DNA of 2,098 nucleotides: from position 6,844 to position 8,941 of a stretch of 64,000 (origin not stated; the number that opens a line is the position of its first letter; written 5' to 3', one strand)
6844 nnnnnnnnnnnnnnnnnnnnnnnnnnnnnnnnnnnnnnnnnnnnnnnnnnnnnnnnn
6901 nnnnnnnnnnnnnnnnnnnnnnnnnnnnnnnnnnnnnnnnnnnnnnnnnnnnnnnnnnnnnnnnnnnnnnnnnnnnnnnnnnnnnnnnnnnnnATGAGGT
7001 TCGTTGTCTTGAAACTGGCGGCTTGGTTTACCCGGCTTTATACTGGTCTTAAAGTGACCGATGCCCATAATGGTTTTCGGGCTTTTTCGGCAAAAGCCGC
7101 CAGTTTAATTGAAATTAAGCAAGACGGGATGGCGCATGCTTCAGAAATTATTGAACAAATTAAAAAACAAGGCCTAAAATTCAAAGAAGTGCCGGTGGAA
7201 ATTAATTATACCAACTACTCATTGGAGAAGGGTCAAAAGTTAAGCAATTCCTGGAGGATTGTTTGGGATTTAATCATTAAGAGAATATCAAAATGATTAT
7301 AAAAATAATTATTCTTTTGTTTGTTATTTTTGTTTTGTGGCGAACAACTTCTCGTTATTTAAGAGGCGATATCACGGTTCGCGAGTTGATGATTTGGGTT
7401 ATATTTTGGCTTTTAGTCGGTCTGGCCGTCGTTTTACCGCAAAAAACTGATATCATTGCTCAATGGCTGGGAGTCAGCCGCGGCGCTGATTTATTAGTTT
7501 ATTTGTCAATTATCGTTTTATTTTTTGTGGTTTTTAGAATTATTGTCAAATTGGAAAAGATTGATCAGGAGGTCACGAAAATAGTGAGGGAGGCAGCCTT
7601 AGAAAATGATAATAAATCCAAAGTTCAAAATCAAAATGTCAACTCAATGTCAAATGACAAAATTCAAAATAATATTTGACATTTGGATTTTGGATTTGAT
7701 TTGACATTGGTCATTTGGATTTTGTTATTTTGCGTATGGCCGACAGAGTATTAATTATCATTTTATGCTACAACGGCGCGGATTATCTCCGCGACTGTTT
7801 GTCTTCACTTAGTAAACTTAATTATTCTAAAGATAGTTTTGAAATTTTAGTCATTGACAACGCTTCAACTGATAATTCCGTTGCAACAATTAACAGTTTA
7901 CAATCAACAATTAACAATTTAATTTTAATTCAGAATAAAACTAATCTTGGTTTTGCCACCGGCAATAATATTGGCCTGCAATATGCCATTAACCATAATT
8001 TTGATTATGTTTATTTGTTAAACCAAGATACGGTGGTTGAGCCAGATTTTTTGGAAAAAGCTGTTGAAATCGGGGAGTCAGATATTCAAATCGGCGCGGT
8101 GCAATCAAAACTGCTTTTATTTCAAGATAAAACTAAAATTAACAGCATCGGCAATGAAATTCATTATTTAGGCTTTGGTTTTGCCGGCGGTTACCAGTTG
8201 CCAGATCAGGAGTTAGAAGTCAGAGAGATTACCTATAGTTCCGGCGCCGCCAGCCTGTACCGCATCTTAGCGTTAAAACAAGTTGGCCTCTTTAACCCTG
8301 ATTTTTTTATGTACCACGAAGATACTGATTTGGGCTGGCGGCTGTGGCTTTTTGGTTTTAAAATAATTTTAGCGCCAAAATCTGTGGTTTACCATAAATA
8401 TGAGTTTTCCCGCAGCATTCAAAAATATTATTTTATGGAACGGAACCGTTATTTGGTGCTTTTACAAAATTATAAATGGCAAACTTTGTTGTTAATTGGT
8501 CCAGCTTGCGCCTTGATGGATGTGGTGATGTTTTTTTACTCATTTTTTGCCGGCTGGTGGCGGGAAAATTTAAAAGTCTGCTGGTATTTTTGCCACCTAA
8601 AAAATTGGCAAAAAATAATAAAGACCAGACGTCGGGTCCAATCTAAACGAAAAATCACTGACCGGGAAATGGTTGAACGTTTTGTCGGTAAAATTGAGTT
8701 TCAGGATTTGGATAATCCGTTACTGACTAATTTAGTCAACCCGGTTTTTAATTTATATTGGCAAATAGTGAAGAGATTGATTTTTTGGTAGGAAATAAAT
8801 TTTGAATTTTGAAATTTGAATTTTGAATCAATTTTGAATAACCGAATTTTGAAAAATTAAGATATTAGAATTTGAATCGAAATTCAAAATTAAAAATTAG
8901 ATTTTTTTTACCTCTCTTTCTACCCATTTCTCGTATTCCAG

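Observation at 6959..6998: Heptanucleotide tandem repeats embedded in frame in two glycosyltransferases and in murD: possible contingency tracts or a selfish in-frame microsatellite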

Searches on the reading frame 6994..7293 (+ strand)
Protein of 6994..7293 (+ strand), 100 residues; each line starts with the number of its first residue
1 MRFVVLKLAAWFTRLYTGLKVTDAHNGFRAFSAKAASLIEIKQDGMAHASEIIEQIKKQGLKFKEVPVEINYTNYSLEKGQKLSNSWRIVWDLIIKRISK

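Call 13: find_encoding_contigs(protein=window:6994-7293:+, flank=3000, max_places=6)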
Protein window:6994-7293:+ (100 aa): 1 contig read that carries it; 1 place shown.
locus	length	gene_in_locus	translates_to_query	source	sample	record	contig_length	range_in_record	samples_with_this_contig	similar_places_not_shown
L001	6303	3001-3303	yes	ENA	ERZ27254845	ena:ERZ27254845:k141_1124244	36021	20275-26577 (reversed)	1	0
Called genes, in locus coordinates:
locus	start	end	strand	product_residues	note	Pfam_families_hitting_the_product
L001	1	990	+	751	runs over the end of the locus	PF00082:Peptidase_S8, PF01839:FG-GAP (weak), PF13517:FG-GAP_3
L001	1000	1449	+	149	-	PF04138:GtrA_DPMS_TM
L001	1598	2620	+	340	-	PF01073:3Beta_HSD, PF01370:Epimerase, PF02719:Polysacc_synt_2, PF07993:NAD_binding_4 (faint), PF16363:GDP_Man_Dehyd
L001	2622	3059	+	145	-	PF00535:Glycos_transf_2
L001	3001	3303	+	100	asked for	-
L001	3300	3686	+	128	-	PF10066:DUF2304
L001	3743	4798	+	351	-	PF00535:Glycos_transf_2, PF10111:Glyco_tranf_2_2 (weak), PF13641:Glyco_tranf_2_3, PF13632:Glyco_trans_2_3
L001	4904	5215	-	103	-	PF03091:CutA1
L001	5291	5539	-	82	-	PF01329:Pterin_4a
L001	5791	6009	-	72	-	PF24113:DUF7387 (weak)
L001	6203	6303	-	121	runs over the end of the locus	PF00190:Cupin_1 (weak), PF07883:Cupin_2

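Call 66: find_homologous_proteins(query=L001:2622-3056:+, max_evalue=1e-40)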
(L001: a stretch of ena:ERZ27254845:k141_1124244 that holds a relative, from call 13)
Query L001:2622-3056:+ (145 aa): 49 proteins with E <= 1e-40 among 8000 candidates.
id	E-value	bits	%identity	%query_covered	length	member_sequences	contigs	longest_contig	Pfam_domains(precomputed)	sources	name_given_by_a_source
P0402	8.3e-89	313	100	100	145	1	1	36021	PF00535.33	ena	-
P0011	9.6e-72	257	93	92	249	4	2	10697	PF00535.33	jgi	-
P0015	2.9e-50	188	71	83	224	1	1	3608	PF00535.33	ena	-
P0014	1.0e-48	183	69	83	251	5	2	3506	PF00535.33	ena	-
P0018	1.5e-48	182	73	81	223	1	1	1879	PF00535.33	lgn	-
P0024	6.5e-48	180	70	81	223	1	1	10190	PF00535.33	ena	-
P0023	7.0e-48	180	70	81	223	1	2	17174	PF00535.33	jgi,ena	-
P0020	1.1e-47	179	70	84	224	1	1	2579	PF13641.13,PF00535.33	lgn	-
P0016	1.5e-47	179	58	99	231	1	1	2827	PF00535.33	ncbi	-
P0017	1.6e-47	179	58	99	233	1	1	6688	PF00535.33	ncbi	-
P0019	2.8e-47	178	67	83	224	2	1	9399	PF13641.13,PF00535.33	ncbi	-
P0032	7.0e-47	177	74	79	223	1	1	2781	PF13641.13,PF00535.33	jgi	-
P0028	2.0e-46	175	71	81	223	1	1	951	PF13641.13,PF00535.33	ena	-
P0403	2.8e-46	175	63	98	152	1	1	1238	PF13641.13,PF00535.33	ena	-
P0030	4.3e-46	174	70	81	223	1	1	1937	PF13641.13,PF00535.33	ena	-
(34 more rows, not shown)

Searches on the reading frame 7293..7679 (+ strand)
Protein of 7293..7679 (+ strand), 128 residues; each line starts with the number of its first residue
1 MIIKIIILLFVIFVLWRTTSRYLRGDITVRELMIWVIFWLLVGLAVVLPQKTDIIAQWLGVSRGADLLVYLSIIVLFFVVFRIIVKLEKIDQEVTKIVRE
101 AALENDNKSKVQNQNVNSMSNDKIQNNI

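Call 8: search_protein_families(library=pfam, proteins=[window:7293-7679:+])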
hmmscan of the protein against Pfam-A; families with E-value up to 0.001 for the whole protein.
window:7293-7679:+ (128 aa): 1 family
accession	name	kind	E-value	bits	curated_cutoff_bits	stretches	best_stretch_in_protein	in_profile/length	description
PF10066.14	DUF2304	-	2.4e-21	76.4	25.5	1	3-105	2-104/106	Uncharacterized conserved protein (DUF2304)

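Call 59: find_encoding_contigs(protein=window:7293-7676:+, flank=1500, max_places=10)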
Protein window:7293-7676:+ (128 aa): 11 contigs read that carry it; 6 places shown.
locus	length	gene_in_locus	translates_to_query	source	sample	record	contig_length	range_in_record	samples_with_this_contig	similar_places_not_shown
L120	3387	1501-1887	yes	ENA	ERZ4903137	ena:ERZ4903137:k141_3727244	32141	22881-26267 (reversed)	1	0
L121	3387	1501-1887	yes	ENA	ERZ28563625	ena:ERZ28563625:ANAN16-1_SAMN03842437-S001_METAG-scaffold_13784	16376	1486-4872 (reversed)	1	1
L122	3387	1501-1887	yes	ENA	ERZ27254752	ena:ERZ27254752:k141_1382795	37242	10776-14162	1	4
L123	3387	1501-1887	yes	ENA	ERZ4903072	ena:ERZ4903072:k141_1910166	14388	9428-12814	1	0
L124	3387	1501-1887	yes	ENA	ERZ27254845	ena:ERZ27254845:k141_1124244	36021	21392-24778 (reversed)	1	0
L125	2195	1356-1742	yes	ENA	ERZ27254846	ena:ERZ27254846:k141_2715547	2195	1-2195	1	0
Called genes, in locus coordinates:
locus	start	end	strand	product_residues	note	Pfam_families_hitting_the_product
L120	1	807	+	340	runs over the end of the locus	PF01073:3Beta_HSD, PF01370:Epimerase, PF02719:Polysacc_synt_2, PF07993:NAD_binding_4 (faint), PF16363:GDP_Man_Dehyd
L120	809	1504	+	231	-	PF00535:Glycos_transf_2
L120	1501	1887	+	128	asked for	PF10066:DUF2304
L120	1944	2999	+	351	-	PF00535:Glycos_transf_2, PF10111:Glyco_tranf_2_2 (weak), PF13641:Glyco_tranf_2_3, PF13632:Glyco_trans_2_3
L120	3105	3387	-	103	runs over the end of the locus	PF03091:CutA1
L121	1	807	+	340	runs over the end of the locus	PF01073:3Beta_HSD, PF01370:Epimerase, PF02719:Polysacc_synt_2, PF07993:NAD_binding_4 (faint), PF16363:GDP_Man_Dehyd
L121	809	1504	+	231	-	PF00535:Glycos_transf_2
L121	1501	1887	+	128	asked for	PF10066:DUF2304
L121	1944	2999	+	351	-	PF00535:Glycos_transf_2, PF10111:Glyco_tranf_2_2 (weak), PF13641:Glyco_tranf_2_3, PF13632:Glyco_trans_2_3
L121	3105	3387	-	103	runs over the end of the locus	PF03091:CutA1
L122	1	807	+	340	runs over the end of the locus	PF01073:3Beta_HSD, PF01370:Epimerase, PF02719:Polysacc_synt_2, PF07993:NAD_binding_4 (faint), PF16363:GDP_Man_Dehyd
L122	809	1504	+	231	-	PF00535:Glycos_transf_2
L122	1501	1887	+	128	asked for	PF10066:DUF2304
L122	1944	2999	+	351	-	PF00535:Glycos_transf_2, PF10111:Glyco_tranf_2_2 (weak), PF13641:Glyco_tranf_2_3, PF13632:Glyco_trans_2_3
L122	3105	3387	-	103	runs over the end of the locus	PF03091:CutA1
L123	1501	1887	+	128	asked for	PF10066:DUF2304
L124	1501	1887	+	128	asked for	PF10066:DUF2304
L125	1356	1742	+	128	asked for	PF10066:DUF2304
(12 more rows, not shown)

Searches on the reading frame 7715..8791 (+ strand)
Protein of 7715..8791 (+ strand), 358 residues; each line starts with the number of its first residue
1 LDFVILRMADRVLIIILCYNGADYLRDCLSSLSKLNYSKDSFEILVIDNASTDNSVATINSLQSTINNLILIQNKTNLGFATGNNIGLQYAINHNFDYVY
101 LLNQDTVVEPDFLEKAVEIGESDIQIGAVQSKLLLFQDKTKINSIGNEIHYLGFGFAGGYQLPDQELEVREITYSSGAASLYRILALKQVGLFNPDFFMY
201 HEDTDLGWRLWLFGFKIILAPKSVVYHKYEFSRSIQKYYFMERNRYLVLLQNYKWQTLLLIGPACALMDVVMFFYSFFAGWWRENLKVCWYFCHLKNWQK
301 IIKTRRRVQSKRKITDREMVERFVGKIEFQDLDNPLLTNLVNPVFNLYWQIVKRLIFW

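Call 8: search_protein_families(library=pfam, proteins=[window:7715-8791:+])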
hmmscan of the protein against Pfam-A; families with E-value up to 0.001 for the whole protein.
window:7715-8791:+ (358 aa): 4 families
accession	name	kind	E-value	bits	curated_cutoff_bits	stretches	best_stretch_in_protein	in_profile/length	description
PF00535.33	Glycos_transf_2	-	4.1e-21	76.1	23.3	1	14-122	2-105/168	Glycosyl transferase family 2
PF13641.12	Glyco_tranf_2_3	-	9e-18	65.6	27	1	11-237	2-219/230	Glycosyltransferase like family 2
PF13632.12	Glyco_trans_2_3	-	1.2e-08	35.4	27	1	98-279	1-182/198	Glycosyl transferase family group 2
PF10111.15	Glyco_tranf_2_2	-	1.3e-06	28.6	27.3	1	14-121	4-107/276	Glycosyltransferase like family 2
